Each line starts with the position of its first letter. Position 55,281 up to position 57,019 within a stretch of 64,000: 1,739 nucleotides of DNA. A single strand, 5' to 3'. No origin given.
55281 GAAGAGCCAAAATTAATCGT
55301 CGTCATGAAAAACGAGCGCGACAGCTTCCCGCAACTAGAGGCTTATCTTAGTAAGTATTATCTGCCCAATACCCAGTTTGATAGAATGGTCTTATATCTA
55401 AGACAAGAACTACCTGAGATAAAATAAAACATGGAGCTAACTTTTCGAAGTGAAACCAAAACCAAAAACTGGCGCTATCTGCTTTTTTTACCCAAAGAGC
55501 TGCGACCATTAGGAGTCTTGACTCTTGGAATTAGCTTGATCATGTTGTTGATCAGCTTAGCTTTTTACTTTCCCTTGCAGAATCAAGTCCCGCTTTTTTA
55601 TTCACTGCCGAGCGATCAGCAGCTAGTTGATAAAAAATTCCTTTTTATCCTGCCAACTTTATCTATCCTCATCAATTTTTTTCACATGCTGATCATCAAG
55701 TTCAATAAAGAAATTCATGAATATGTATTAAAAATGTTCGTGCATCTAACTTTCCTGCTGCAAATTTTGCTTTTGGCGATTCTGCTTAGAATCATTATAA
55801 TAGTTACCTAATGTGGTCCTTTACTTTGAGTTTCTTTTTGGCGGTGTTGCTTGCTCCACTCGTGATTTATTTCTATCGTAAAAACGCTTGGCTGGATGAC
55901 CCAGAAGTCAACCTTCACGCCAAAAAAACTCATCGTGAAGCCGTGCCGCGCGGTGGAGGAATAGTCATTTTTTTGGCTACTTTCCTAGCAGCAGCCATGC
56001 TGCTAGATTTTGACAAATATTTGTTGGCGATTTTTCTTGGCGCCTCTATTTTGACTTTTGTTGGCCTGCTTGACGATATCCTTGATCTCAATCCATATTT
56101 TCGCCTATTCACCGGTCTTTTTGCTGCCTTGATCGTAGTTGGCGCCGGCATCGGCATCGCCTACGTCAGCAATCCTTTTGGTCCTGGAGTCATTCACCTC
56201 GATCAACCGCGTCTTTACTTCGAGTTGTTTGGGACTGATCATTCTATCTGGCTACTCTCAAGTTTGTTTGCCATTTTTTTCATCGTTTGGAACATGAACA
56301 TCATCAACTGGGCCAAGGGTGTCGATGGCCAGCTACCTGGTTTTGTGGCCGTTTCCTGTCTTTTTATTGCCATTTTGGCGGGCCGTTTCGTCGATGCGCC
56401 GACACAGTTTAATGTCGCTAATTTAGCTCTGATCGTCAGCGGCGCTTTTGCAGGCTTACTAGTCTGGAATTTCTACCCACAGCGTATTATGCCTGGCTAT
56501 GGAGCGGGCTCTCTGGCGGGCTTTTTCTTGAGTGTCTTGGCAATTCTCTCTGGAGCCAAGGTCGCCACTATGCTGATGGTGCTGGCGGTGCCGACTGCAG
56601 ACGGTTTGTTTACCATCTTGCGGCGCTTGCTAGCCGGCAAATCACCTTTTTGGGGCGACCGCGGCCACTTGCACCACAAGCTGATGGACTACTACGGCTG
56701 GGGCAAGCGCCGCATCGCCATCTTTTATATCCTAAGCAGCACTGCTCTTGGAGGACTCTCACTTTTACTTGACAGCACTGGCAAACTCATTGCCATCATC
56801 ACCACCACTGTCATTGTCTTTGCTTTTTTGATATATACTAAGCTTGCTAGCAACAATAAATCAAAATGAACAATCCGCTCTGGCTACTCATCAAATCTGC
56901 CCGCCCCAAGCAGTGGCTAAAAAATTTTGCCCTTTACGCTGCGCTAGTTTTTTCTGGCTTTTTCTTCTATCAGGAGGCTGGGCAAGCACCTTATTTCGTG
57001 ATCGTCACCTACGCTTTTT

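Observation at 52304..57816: Operon: processive QxxRW GT2 synthase, ArnT-like GT-C, small membrane protein, WecA/TagO-like phosphotransferase, UbiA-family DPPR-synthase-like prenyltransferase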

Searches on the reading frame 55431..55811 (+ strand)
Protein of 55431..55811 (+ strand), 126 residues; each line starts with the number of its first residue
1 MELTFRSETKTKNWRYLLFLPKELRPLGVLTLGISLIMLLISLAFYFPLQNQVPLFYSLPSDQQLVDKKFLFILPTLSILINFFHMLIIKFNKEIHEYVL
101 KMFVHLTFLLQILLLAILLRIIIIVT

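Call 4: search_protein_families(library=pfam, proteins=[window:55431-55811:+], max_evalue=0.01)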
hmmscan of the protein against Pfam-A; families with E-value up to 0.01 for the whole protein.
window:55431-55811:+ (126 aa): 0 families

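Call 5: search_protein_families(library=ncbifam, proteins=[window:55431-55811:+], max_evalue=0.01)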
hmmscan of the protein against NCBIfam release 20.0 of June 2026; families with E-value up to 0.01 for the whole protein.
window:55431-55811:+ (126 aa): 0 families

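Call 53: search_protein_families(library=pfam, alignment_id=A4, max_evalue=1)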
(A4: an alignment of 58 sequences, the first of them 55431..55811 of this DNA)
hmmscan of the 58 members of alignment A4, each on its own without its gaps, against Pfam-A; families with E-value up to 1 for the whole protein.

A. member 1, window:55431-55811:+ (126 aa): 0 families

B. families by the number of members that match (of 58 scanned): 16 families
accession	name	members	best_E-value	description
PF07853.16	DUF1648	7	0.0013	Domain of unknown function (DUF1648)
PF18955.5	DUF5698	1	0.014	Domain of unknown function (DUF5698)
PF03896.21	TRAP_alpha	1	0.019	Translocon-associated protein (TRAP), alpha subunit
PF16959.10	Collectrin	1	0.087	Renal amino acid transporter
PF18390.7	GlgX_C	1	0.091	Glycogen debranching enzyme C-terminal domain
PF07163.17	Pex26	1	0.094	Pex26 protein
PF00654.25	Voltage_CLC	1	0.1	Voltage gated chloride channel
PF07766.19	LETM1_RBD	1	0.12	LETM1-like, RBD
PF17119.10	MMU163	1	0.13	Mitochondrial protein up-regulated during meiosis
PF06024.17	Orf78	1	0.16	Orf78 (ac78)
PF11151.13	DUF2929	1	0.34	Protein of unknown function (DUF2929)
PF17370.7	DUF5392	1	0.41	Family of unknown function (DUF5392)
PF25487.1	ETR1_N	1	0.42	Ethylene receptor 1-like, N-terminal domain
PF23417.1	STING_TM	1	0.46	STING transmembrane domain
PF04341.17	DUF485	1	0.74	Protein of unknown function, DUF485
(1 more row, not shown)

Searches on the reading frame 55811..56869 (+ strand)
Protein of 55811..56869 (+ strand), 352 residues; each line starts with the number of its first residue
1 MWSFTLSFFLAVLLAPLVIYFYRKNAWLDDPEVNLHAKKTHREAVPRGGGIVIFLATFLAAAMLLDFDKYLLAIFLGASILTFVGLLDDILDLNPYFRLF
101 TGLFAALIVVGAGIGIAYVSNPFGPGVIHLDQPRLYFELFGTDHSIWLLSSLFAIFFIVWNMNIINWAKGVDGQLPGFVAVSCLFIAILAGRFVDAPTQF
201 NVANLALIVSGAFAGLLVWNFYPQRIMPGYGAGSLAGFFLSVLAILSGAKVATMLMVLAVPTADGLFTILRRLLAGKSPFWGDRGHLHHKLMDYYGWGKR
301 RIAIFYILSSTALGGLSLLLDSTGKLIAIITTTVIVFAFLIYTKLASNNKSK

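Call 4: search_protein_families(library=pfam, proteins=[window:55811-56869:+], max_evalue=0.01)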
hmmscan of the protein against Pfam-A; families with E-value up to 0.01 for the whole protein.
window:55811-56869:+ (352 aa): 1 family
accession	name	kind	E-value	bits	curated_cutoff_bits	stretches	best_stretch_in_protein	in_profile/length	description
PF00953.26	Glycos_transf_4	-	8.4e-21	75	27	1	72-247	2-159/160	Glycosyl transferase family 4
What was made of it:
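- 55811..56869 (+): Polyprenyl-phosphate N-acetylhexosamine-1-phosphate transferase of the WecA/MraY family (352 aa). It is divergent: the conserved motifs are D88-D89, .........169GxD172G and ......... Pfam Glycos_transf_4 scores 75 bits (call 4).
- Checked: 55811-56869: Pfam Glycos_transf_4 75 bits (call 4).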

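Call 5: search_protein_families(library=ncbifam, proteins=[window:55811-56869:+], max_evalue=0.01)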
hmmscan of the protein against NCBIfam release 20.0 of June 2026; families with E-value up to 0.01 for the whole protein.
window:55811-56869:+ (352 aa): 3 families
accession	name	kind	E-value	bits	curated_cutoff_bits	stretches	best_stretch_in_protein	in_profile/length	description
TIGR02380.1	ECA_wecA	exception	7.6e-19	68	326.05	1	8-344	4-331/346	UDP-N-acetylglucosamine--undecaprenyl-phosphate N-acetylglucosaminephosphotransferase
NF053644.1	MraY_archaea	equivalog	3.7e-12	46.2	450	2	151-310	183-332/340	pseudomurein biosynthesis MraY family phospho-N-acetylmuramoyl-pentapeptide-transferase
TIGR00445.1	mraY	equivalog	7.3e-09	35.5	192.05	1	38-309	28-307/321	phospho-N-acetylmuramoyl-pentapeptide-transferase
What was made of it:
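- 55811..56869 (+): TIGR02380 WecA scores 68 bits, far below its 326-bit cutoff (call 5).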

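Call 22: search_solved_structures(query=window:55811-56869:+, max_evalue=0.01, show_alignments=1)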
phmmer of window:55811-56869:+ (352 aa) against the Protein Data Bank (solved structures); distinct sequences matched with E-value up to 0.01: 0.
